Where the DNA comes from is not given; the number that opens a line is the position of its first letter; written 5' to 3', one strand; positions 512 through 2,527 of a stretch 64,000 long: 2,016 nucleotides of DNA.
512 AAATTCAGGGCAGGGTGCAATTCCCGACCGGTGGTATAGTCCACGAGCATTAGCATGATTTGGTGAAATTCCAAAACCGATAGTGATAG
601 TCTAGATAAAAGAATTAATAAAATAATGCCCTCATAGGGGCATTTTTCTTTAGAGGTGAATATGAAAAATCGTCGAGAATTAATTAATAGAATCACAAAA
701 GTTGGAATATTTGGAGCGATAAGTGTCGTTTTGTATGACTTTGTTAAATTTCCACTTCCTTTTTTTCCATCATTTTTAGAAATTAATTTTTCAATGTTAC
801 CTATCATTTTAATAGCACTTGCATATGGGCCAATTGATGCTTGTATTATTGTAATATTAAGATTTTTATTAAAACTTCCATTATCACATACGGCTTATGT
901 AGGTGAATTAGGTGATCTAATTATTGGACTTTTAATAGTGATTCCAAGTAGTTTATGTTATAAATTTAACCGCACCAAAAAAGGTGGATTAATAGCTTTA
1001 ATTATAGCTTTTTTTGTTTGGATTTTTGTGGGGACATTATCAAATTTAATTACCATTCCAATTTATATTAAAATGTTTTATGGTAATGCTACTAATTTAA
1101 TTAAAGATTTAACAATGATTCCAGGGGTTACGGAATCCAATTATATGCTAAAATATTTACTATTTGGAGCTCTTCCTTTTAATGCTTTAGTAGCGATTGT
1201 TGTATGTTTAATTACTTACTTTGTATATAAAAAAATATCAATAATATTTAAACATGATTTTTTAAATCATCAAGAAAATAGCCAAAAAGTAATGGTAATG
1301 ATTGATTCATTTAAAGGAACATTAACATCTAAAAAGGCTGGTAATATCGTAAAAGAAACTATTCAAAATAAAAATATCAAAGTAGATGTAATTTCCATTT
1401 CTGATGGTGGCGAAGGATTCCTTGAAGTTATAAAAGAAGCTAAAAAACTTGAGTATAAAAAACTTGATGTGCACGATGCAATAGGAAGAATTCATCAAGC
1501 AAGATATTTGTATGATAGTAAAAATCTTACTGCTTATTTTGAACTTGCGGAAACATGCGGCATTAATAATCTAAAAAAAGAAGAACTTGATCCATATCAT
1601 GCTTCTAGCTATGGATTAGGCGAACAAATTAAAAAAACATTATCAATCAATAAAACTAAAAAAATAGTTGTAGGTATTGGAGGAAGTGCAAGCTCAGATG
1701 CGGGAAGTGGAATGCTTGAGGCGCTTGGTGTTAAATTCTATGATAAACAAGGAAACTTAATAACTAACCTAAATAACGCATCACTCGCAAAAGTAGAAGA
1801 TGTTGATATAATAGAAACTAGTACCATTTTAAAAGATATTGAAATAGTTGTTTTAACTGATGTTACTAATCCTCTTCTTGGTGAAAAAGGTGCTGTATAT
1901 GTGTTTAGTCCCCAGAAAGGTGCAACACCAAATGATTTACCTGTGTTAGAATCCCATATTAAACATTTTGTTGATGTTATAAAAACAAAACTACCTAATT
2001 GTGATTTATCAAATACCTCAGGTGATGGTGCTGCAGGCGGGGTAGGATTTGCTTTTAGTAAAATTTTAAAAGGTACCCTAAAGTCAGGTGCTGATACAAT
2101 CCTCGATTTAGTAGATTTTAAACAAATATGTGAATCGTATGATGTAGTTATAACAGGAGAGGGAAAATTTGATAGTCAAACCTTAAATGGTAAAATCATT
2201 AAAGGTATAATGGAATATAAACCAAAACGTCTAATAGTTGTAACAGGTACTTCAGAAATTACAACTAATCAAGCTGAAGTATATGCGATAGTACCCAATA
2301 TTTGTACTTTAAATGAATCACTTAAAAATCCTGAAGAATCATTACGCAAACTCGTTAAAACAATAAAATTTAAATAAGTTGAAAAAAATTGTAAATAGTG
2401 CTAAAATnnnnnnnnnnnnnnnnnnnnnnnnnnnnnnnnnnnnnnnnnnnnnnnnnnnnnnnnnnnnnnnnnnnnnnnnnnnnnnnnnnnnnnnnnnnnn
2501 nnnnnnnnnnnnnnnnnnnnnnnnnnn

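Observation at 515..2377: An FMN riboswitch controls a single ORF fusing a RibU-like ECF S component to a complete glycerate-kinase-family domain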

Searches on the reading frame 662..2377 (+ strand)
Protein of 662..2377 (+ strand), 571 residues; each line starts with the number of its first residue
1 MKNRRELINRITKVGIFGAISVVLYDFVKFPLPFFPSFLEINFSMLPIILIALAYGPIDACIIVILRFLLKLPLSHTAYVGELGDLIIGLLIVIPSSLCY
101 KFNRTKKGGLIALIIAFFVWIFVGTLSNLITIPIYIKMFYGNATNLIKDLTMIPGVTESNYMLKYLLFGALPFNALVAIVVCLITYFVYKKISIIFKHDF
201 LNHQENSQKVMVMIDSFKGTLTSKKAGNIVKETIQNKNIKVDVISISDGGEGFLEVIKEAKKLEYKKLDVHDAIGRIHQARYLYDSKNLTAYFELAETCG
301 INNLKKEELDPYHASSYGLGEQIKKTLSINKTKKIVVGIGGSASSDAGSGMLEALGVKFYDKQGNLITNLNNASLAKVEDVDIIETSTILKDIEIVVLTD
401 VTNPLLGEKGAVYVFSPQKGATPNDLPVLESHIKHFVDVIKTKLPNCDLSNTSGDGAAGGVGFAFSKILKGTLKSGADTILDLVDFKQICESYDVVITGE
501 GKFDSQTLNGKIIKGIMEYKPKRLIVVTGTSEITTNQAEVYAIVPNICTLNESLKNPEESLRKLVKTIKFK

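Call 4: search_protein_families(library=pfam, proteins=[window:662-2377:+], max_evalue=0.01)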
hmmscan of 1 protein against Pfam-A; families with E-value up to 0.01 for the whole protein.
window:662-2377:+ (571 aa): 3 families
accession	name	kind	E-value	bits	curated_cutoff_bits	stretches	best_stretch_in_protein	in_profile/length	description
PF02595.20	Gly_kinase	-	5.6e-104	348.5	23.3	1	210-568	1-367/372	Glycerate kinase family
PF12822.12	ECF_trnsprt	-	1.2e-20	74.7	30.7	1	9-189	1-169/169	ECF transporter, substrate-specific component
PF09515.15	Thia_YuaJ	-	6.7e-05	23.5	25.8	1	12-80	2-67/177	Thiamine transporter protein (Thia_YuaJ)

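Call 5: search_protein_families(library=ncbifam, proteins=[window:662-2377:+], max_evalue=0.01)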
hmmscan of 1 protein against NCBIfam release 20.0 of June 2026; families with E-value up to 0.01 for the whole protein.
window:662-2377:+ (571 aa): 5 families
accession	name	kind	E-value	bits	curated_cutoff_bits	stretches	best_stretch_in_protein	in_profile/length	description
TIGR00045.1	TIGR00045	subfamily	4.5e-94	315.5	168.45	1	209-568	1-368/375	glycerate kinase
NF007401.0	PRK09932.1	equivalog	1.2e-60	205.6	625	1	209-563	2-364/381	glycerate 3-kinase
NF007668.0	PRK10342.1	equivalog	4.3e-55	187.4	686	1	209-536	2-328/381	glycerate 2-kinase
NF046054.1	memb_MPN527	equivalog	4e-07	30.3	80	1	8-169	2-171/211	MPN527 family putative ECF transporter permease subunit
TIGR04518.1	ECF_S_folT_fam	subfamily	0.00024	20.9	60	1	9-147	5-141/163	folate family ECF transporter S component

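Call 7: find_homologous_proteins(query=window:662-2377:+)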
Query window:662-2377:+ (571 aa): 6807 proteins with E <= 0.001 among 8000 candidates; the best 120 are listed.
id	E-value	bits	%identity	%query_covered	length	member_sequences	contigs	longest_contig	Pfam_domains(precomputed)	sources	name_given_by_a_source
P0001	0.0e+0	1245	100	100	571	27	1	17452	PF12822.13,PF02595.21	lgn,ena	-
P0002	0.0e+0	1041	81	100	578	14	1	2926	PF12822.13,PF02595.21,PF09515.16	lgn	-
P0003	6.8e-291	984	77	100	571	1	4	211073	PF12822.13,PF02595.21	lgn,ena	-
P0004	2.4e-247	840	65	100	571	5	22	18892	PF12822.13,PF02595.21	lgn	-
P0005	1.1e-246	838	67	100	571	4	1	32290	PF12822.13,PF02595.21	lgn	-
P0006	8.2e-241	819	65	100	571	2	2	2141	PF12822.13,PF02595.21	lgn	-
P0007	2.8e-208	711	57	100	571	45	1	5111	PF12822.13,PF02595.21,PF09515.16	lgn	-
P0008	2.9e-207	708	57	100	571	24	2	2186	PF07155.18,PF12822.13,PF02595.21,PF09515.16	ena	-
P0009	4.8e-207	707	58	99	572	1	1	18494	PF12822.13,PF02595.21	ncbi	-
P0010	1.2e-206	706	56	99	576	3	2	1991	PF12822.13,PF02595.21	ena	-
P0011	2.6e-206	705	57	99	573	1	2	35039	PF12822.13,PF02595.21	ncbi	-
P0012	5.1e-206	704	56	100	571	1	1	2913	PF07155.18,PF12822.13,PF02595.21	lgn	-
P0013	2.1e-205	702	56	99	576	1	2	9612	PF12822.13,PF02595.21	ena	-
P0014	1.2e-204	699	55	99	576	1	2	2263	PF12822.13,PF02595.21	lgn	-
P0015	2.5e-204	698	56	99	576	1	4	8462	PF12822.13,PF02595.21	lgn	-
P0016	4.7e-203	694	56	99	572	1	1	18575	PF12822.13,PF02595.21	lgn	-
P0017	5.1e-203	694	56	99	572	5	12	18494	PF12822.13,PF02595.21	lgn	-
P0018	1.8e-202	692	56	99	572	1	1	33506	PF12822.13,PF02595.21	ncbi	ncbi:MAG: glycerate kinase [Bacilli bacterium]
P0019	2.1e-202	692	55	99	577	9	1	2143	PF12822.13,PF02595.21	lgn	-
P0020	1.5e-201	689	55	99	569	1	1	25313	PF12822.13,PF02595.21,PF09515.16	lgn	-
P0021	1.9e-200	685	55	99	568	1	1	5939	PF12822.13,PF02595.21,PF09515.16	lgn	-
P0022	1.0e-199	683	55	99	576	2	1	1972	PF12822.13,PF02595.21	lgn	-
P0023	3.3e-198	678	55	100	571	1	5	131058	PF07155.18,PF12822.13,PF02595.21,PF09515.16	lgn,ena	-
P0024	4.6e-198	678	53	100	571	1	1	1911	PF07155.18,PF12822.13,PF02595.21,PF09515.16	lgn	-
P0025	6.8e-198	677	55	100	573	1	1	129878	PF12822.13,PF02595.21,PF09515.16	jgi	-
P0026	1.3e-194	666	54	99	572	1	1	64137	PF12822.13,PF02595.21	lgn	-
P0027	1.5e-193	663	54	99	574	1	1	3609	PF12822.13,PF02595.21,PF09515.16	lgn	-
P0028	1.2e-187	643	56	92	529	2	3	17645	PF12822.13,PF02595.21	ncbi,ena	-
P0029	2.0e-174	600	49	99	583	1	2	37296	PF12822.13,PF02595.21,PF09515.16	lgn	-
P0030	9.9e-172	591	49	99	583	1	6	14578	PF12822.13,PF02595.21,PF09515.16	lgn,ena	-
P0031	2.2e-168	580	49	99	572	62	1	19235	PF12822.13,PF02595.21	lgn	-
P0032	1.3e-161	557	49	100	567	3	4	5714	PF12822.13,PF02595.21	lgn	-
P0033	1.7e-161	557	49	99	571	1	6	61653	PF12822.13,PF02595.21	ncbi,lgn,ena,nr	ncbi:MAG: glycerate kinase [Bacilli bacterium]|nr:glycerate kinase [Bacilli bacterium]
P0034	4.9e-161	555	49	99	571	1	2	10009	PF12822.13,PF02595.21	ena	-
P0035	1.4e-160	554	49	99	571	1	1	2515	PF12822.13,PF02595.21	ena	-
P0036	3.8e-160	552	50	99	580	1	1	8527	PF12822.13,PF02595.21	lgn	-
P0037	2.5e-158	546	49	99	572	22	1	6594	PF12822.13,PF02595.21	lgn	-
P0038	2.8e-158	546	49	99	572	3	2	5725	PF12822.13,PF02595.21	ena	-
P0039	2.9e-158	546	49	99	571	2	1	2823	PF12822.13,PF02595.21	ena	-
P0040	3.1e-157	543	48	99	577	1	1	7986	PF12822.13,PF02595.21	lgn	-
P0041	1.3e-156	541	49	99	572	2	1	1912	PF12822.13,PF02595.21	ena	-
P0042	1.5e-156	541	48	99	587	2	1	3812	PF12822.13,PF02595.21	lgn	-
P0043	2.8e-156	540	48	99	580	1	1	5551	PF12822.13,PF02595.21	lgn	-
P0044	9.8e-156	538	47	99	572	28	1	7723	PF12822.13,PF02595.21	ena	-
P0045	9.9e-156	538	46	99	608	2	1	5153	PF12822.13,PF02595.21,PF09515.16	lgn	-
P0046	2.2e-155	537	47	98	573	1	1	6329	PF12822.13,PF02595.21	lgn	-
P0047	4.5e-155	536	47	99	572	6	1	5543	PF12822.13,PF02595.21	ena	-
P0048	2.8e-154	533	48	99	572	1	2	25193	PF12822.13,PF02595.21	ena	-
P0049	3.3e-153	530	47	99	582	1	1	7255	PF12822.13,PF02595.21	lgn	-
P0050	3.4e-153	529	48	99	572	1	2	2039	PF12822.13,PF02595.21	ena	-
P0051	3.8e-153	529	48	99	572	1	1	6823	PF12822.13,PF02595.21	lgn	-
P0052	5.0e-153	529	48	99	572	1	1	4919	PF12822.13,PF02595.21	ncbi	-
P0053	2.9e-152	526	48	99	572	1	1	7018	PF12822.13,PF02595.21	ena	-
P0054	9.7e-152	525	48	99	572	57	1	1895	PF12822.13,PF02595.21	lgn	-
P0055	1.5e-150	521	47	99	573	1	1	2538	PF12822.13,PF02595.21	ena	-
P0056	1.5e-150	521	48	99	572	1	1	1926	PF12822.13,PF02595.21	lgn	-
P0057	2.8e-150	520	48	99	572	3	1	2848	PF12822.13,PF02595.21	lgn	-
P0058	7.5e-150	518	48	100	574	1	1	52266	PF12822.13,PF02595.21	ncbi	-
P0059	9.5e-150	518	48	99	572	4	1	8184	PF12822.13,PF02595.21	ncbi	-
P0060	2.3e-149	517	46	99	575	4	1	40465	PF12822.13,PF02595.21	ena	-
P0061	4.3e-149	516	47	99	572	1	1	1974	PF12822.13,PF02595.21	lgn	-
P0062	5.5e-149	516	46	99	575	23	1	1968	PF12822.13,PF02595.21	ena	-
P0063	6.8e-149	515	47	99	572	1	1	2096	PF12822.13,PF02595.21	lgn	-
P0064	7.8e-149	515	47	99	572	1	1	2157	PF12822.13,PF02595.21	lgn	-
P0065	8.6e-149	515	47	99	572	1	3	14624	PF12822.13,PF02595.21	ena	-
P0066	9.3e-149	515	47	99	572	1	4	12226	PF12822.13,PF02595.21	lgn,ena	-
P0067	1.2e-148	515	47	99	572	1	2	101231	PF12822.13,PF02595.21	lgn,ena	-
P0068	5.4e-148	512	48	99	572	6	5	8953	PF12822.13,PF02595.21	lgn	-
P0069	6.4e-148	512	47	99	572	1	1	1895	PF12822.13,PF02595.21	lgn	-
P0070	1.1e-147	511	47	99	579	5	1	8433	PF12822.13,PF02595.21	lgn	-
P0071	1.2e-147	511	47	99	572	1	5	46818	PF12822.13,PF02595.21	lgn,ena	-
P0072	1.6e-147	511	47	99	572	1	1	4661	PF12822.13,PF02595.21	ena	-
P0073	5.0e-146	506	46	99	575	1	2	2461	PF12822.13,PF02595.21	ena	-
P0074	4.2e-143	496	44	98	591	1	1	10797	PF12822.13,PF02595.21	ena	-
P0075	8.3e-142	492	46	99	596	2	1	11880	PF12822.13,PF02595.21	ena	-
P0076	1.0e-141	492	46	100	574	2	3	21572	PF12822.13,PF02595.21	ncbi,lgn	-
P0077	1.4e-141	491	44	98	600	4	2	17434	PF12822.13,PF02595.21,PF09515.16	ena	-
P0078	4.8e-141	489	43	98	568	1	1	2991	PF12822.13,PF02595.21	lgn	-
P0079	2.1e-131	458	45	99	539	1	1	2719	PF12822.13,PF02595.21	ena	-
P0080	2.3e-121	424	55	61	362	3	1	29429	PF02595.21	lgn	-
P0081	4.0e-114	401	50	71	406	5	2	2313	PF02595.21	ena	-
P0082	2.3e-110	388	47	76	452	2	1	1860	PF12822.13,PF02595.21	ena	-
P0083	5.1e-108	380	50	63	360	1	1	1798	PF02595.21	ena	-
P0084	2.7e-98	348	47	66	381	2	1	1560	PF12822.13,PF02595.21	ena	-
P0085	6.4e-98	347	48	63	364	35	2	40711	PF02595.21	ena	-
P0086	1.4e-97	346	48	63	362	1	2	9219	PF02595.21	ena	-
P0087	2.2e-97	345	49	63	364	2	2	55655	PF02595.21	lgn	-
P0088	4.4e-97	344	48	63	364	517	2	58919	PF02595.21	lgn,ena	-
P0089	1.5e-96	343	48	64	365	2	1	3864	PF02595.21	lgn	-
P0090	1.0e-95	340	47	63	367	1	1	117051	PF02595.21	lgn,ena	-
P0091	3.0e-95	338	47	63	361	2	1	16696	PF02595.21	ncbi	-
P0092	5.2e-95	337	49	63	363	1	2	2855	PF02595.21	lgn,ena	-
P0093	8.3e-95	337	46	63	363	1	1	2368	PF02595.21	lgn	-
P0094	1.0e-94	337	49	63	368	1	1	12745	PF02595.21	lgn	-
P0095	1.1e-94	336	48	63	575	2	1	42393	PF13419.13,PF00702.33,PF02595.21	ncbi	-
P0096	7.5e-94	334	46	63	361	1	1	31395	PF02595.21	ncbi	-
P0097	1.2e-93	333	49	63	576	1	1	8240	PF13419.13,PF00702.33,PF02595.21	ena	-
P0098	2.3e-93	332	47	63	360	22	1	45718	PF02595.21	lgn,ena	-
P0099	7.9e-93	330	45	64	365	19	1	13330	PF02595.21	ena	-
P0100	1.1e-92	330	44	63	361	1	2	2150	PF02595.21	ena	-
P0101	1.1e-92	330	47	63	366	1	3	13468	PF02595.21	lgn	-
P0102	1.4e-92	329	48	63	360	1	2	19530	PF02595.21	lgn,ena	-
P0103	4.0e-92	328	46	64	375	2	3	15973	PF02595.21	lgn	-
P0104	6.4e-92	327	46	63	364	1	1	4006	PF02595.21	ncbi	-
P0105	7.3e-92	327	47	63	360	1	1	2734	PF02595.21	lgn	-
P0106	8.0e-92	327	48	63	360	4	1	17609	PF02595.21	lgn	-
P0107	8.5e-92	327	48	63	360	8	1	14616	PF02595.21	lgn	-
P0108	2.7e-91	325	46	64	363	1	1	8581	PF02595.21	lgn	-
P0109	5.3e-91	324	44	63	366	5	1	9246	PF02595.21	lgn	-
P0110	6.8e-91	324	44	61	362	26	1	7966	PF02595.21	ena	-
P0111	1.0e-90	323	45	63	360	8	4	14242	PF02595.21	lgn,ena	-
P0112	1.3e-90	323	46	63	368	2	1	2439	PF02595.21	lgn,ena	-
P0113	2.6e-90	322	48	57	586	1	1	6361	PF02595.21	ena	-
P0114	4.6e-90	321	47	63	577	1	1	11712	PF13419.13,PF00702.33,PF02595.21,PF12710.14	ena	-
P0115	5.7e-90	321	45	63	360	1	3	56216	PF02595.21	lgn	-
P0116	9.0e-90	320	47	63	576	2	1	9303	PF13419.13,PF00702.33,PF02595.21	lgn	-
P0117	9.1e-90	320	46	63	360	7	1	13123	PF02595.21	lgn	-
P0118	2.7e-89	319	48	63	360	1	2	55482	PF02595.21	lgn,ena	-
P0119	5.1e-89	318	43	63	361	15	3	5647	PF02595.21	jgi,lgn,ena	-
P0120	6.4e-89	317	46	63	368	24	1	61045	PF02595.21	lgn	-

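Call 12: find_related_loci(query=window:662-2377:+, collection=genome_contigs, flank=6000)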
Query window:662-2377:+ (571 aa) in genome_contigs; peptide patterns used: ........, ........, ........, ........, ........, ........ (x = any residue, [..] = any of these).
133 stretches matched a pattern; 27 encode a relative of the query (tblastn E <= 1e-3); 27 distinct loci.
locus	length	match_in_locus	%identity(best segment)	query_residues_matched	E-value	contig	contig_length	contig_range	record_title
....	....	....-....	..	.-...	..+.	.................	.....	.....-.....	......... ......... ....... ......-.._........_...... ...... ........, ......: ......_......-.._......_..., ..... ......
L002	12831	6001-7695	81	1-565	0e+0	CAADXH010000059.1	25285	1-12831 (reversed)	MAG TPA_asm: Bacilli bacterium, isolate HGM10607, WGS project CAADXH010000000 data, contig: ERS396321_61_k85_85560, whol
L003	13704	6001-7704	67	4-571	0e+0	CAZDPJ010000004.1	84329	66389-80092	MAG TPA_asm: uncultured Staphylococcaceae bacterium isolate SRP313737_co1_111 genome assembly, contig: NODE_471_length_8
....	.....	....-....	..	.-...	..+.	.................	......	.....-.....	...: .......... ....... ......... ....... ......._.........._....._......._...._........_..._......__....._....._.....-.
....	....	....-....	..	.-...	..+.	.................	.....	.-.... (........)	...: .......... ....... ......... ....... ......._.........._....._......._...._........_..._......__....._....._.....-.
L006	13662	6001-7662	44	8-565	1e-148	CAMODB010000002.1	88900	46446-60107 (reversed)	MAG: uncultured Firmicutes bacterium isolate SRR873608_bin.193_metaWRAP_v1.3_MAG genome assembly, contig: NODE_430_lengt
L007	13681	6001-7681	46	5-565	1e-130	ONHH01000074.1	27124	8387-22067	uncultured Firmicutes bacterium isolate RUG293 genome assembly, contig: k87_22441420, whole genome shotgun sequence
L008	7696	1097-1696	52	2-199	2e-48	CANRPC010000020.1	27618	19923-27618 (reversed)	MAG: uncultured Bacilli bacterium isolate Lapin-019__bin23 genome assembly, contig: Lapin-019__NODE_968_length_27618_cov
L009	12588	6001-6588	47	1-192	2e-46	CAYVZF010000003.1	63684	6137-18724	MAG TPA_asm: uncultured Erysipelotrichaceae bacterium isolate SRP225648_co1_215 genome assembly, contig: NODE_706_length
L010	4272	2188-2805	45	1-202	2e-42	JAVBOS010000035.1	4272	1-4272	MAG: Anaeroplasmataceae bacterium isolate EPI_MAG_00115 c_000013128631, whole genome shotgun sequence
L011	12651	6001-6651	40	2-196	4e-39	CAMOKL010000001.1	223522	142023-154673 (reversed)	MAG: uncultured Bacillales bacterium isolate SRR873601_bin.52_metaWRAP_v1.3_MAG genome assembly, contig: NODE_42_length_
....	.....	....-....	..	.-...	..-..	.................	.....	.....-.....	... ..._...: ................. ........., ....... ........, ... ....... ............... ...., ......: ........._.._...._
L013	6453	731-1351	41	1-196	2e-38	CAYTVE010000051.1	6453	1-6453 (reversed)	MAG TPA_asm: uncultured Anaeroplasmataceae bacterium isolate SRP225648_co1_133 genome assembly, contig: NODE_30701_lengt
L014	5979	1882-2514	43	9-210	3e-37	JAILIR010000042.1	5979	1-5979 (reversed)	MAG: bacterium isolate RUI155 k141_11174555_flag=1_multi=7.0000_len=5979, whole genome shotgun sequence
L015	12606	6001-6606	44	1-198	4e-37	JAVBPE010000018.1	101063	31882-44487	MAG: Anaeroplasmataceae bacterium isolate EPI_MAG_00129 c_000008798515, whole genome shotgun sequence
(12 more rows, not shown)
